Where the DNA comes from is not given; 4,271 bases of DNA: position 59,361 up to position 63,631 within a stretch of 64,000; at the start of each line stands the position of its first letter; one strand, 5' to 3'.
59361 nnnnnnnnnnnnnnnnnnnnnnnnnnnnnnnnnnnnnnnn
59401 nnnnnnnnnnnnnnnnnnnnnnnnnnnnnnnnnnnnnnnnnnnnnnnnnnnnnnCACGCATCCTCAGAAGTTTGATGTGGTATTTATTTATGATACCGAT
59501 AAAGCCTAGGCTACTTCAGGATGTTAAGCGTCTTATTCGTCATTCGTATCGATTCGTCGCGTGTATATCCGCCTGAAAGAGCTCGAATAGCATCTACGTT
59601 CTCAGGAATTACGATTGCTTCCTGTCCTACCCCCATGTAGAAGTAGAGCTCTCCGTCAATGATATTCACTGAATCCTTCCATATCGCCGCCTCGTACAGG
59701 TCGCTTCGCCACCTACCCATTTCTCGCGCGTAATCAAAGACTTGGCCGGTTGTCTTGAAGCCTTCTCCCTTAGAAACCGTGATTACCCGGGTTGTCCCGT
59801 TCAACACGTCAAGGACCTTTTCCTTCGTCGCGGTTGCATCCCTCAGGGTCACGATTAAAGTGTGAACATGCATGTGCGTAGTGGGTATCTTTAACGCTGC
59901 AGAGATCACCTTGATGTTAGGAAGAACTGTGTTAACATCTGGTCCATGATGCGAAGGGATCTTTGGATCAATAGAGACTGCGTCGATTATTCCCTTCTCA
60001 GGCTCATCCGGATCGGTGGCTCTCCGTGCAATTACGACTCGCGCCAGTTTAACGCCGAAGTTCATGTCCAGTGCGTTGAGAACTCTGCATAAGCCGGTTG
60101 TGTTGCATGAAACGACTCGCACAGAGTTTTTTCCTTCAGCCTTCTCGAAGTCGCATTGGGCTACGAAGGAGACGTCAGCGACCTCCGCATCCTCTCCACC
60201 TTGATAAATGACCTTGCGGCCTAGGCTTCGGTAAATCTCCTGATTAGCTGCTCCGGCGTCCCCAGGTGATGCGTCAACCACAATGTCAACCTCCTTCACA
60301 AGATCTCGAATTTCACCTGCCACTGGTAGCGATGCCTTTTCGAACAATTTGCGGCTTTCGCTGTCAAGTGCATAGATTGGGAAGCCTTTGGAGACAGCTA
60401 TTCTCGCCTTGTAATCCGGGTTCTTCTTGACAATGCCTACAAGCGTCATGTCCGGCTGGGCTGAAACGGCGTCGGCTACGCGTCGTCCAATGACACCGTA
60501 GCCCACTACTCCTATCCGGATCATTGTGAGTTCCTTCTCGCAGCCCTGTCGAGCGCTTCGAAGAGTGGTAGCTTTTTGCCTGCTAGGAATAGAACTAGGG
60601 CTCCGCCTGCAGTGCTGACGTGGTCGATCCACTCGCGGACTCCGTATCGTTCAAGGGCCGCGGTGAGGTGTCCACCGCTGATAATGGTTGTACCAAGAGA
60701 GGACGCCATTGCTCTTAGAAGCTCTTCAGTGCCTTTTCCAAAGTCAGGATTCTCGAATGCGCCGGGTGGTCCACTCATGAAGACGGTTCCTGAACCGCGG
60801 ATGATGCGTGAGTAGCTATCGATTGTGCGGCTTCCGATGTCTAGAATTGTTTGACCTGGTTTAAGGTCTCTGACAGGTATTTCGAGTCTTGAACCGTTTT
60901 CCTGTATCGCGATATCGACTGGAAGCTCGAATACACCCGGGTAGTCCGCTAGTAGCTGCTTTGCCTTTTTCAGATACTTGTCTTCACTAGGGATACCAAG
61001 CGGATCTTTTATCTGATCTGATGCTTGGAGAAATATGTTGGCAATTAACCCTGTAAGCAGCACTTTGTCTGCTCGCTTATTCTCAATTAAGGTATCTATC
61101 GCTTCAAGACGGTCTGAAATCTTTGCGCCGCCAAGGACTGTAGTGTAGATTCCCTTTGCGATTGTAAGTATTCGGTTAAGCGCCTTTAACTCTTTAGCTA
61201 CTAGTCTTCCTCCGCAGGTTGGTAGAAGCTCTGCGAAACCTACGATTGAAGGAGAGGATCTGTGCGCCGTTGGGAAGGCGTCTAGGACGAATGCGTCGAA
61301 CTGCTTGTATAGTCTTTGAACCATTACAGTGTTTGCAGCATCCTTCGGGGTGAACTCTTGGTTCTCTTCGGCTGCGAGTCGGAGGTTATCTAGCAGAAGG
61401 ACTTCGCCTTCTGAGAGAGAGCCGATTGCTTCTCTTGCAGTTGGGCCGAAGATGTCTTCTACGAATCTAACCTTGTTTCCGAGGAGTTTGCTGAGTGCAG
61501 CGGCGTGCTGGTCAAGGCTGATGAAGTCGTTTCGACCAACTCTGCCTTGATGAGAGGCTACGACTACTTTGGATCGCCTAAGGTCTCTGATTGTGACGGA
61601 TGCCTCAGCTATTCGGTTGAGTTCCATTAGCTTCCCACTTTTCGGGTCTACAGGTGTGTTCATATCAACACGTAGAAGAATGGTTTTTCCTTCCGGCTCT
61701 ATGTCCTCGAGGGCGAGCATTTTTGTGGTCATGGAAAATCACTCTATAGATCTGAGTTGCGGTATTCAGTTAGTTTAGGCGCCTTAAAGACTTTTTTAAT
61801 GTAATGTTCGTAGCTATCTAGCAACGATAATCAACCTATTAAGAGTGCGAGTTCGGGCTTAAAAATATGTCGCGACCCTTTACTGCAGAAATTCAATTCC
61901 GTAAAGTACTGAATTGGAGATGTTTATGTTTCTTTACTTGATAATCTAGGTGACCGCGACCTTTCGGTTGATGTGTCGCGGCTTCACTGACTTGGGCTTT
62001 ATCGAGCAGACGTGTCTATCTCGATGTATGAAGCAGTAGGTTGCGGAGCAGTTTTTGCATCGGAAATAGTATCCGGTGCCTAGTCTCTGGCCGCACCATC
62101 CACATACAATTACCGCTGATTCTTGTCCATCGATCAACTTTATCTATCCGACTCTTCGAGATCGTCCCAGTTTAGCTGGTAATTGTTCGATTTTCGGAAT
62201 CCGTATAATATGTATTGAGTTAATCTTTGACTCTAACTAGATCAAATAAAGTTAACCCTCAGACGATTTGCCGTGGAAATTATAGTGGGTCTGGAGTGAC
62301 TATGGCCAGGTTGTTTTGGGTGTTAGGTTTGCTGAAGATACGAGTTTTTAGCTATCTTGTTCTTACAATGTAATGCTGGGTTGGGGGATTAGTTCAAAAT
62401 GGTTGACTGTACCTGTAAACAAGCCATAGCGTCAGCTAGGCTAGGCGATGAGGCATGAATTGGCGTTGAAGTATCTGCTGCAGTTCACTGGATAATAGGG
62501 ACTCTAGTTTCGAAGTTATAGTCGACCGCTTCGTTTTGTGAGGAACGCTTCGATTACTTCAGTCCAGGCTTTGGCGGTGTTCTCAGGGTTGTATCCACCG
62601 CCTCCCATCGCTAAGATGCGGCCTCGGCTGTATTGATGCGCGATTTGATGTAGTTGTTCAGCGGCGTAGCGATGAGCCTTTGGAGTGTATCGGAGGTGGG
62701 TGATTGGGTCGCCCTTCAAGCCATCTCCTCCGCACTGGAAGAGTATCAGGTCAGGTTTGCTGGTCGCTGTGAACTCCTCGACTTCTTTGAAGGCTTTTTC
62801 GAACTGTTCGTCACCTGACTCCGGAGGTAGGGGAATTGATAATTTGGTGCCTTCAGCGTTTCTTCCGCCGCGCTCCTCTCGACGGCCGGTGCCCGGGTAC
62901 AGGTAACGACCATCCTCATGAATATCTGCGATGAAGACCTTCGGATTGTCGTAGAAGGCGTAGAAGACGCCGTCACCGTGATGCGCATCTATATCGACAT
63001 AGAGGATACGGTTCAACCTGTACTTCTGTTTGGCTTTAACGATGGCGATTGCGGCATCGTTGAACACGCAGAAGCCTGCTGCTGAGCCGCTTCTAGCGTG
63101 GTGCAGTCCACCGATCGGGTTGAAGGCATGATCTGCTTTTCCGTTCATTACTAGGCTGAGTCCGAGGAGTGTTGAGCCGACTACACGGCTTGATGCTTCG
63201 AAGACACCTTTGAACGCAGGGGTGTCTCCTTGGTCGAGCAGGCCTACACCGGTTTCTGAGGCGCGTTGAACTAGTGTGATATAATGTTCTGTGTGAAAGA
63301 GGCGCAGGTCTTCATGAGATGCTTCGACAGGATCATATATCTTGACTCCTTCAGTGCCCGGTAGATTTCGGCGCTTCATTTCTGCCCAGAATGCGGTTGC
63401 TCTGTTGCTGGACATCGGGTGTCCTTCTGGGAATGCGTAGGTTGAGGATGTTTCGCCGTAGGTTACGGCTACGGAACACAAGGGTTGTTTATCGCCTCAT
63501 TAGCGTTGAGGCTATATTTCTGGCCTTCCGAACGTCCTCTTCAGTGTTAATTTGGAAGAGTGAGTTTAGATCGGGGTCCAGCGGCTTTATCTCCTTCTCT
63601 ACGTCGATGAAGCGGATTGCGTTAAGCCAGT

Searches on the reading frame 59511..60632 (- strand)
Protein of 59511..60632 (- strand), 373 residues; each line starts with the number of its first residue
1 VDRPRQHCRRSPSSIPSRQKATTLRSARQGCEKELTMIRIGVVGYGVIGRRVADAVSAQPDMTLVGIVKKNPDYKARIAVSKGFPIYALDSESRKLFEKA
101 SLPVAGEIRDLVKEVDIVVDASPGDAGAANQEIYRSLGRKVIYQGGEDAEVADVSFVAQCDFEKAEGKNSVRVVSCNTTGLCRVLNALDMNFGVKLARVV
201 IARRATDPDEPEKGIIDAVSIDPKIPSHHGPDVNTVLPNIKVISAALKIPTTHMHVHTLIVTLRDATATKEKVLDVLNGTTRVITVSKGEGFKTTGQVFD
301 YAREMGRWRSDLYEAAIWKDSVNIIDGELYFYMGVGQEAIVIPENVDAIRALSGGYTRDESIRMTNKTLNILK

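Call 9: search_protein_families(library=pfam, proteins=[window:59511-60632:-], max_evalue=0.01)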
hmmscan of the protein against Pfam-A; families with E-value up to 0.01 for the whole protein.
window:59511-60632:- (373 aa): 7 families
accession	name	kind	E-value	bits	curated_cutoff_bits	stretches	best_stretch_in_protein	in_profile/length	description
PF02800.25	Gp_dh_C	-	1.3e-16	61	24.4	1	181-327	1-150/158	Glyceraldehyde 3-phosphate dehydrogenase, C-terminal domain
PF01113.26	DapB_N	-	1.6e-06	28.6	25.6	1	38-142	1-95/124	Dihydrodipicolinate reductase, N-terminus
PF03447.22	NAD_binding_3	-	3.2e-06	28.3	24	1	44-123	1-67/116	Homoserine dehydrogenase, NAD binding domain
PF01408.29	GFO_IDH_MocA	-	8.1e-05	23.7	24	1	38-127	1-75/120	Oxidoreductase family, NAD-binding Rossmann fold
PF02826.25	2-Hacid_dh_C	-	0.00049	20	25.1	1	17-67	16-65/178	D-isomer specific 2-hydroxyacid dehydrogenase, NAD binding domain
PF00044.30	Gp_dh_N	-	0.0014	19.3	31.7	1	38-70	1-33/101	Glyceraldehyde 3-phosphate dehydrogenase, NAD binding domain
PF03435.24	Sacchrp_dh_NADP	-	0.0034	18.1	25.1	0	40-124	1-78/129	Saccharopine dehydrogenase NADP binding domain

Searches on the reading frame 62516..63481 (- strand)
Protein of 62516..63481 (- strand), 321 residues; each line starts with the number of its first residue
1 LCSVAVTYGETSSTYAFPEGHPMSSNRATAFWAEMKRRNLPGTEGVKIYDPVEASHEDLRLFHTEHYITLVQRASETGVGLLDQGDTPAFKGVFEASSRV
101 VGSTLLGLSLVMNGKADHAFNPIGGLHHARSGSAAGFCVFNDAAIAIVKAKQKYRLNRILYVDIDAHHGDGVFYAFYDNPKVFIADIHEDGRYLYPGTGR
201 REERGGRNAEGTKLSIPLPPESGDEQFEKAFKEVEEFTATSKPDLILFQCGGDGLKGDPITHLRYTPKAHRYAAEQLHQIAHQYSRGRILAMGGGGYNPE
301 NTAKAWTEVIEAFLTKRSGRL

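Call 91: search_protein_families(library=pfam, proteins=[window:62516-63481:-], max_evalue=0.00001)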
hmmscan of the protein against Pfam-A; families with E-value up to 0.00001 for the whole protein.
window:62516-63481:- (321 aa): 1 family
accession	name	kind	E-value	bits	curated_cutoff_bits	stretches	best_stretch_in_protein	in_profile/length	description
PF00850.24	Hist_deacetyl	-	1e-81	275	27.9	1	21-312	1-297/298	Histone deacetylase domain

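Call 96: find_encoding_contigs(protein=window:62516-63415:-, flank=10000, max_places=2)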
Protein window:62516-63415:- (299 aa): 1 contig read that carries it; 1 place shown.
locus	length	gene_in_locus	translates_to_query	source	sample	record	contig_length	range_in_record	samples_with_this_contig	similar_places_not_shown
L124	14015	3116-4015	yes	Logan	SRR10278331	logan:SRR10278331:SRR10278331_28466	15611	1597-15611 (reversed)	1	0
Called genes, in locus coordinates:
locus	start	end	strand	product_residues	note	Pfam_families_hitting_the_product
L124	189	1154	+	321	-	-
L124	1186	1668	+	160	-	PF04008:Adenosine_kin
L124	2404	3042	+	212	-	PF12804:NTP_transf_3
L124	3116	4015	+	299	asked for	PF00850:Hist_deacetyl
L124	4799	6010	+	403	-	PF00162:PGK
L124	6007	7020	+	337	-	PF01113:DapB_N (weak), PF03447:NAD_binding_3 (faint), PF02800:Gp_dh_C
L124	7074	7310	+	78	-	-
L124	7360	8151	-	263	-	PF23023:Anti-Pycsar_Apyc1, PF00753:Lactamase_B, PF12706:Lactamase_B_2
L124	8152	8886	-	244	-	PF03796:DnaB_C (weak), PF06745:ATPase, PF23442:DUF7125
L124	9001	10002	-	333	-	PF18551:TackOD1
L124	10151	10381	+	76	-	-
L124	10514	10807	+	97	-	-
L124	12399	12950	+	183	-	PF12844:HTH_19, PF13560:HTH_31, PF01381:HTH_3, PF00571:CBS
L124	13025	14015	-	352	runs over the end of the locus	PF01087:GalP_UDP_transf (faint), PF16268:DUF4921 (weak)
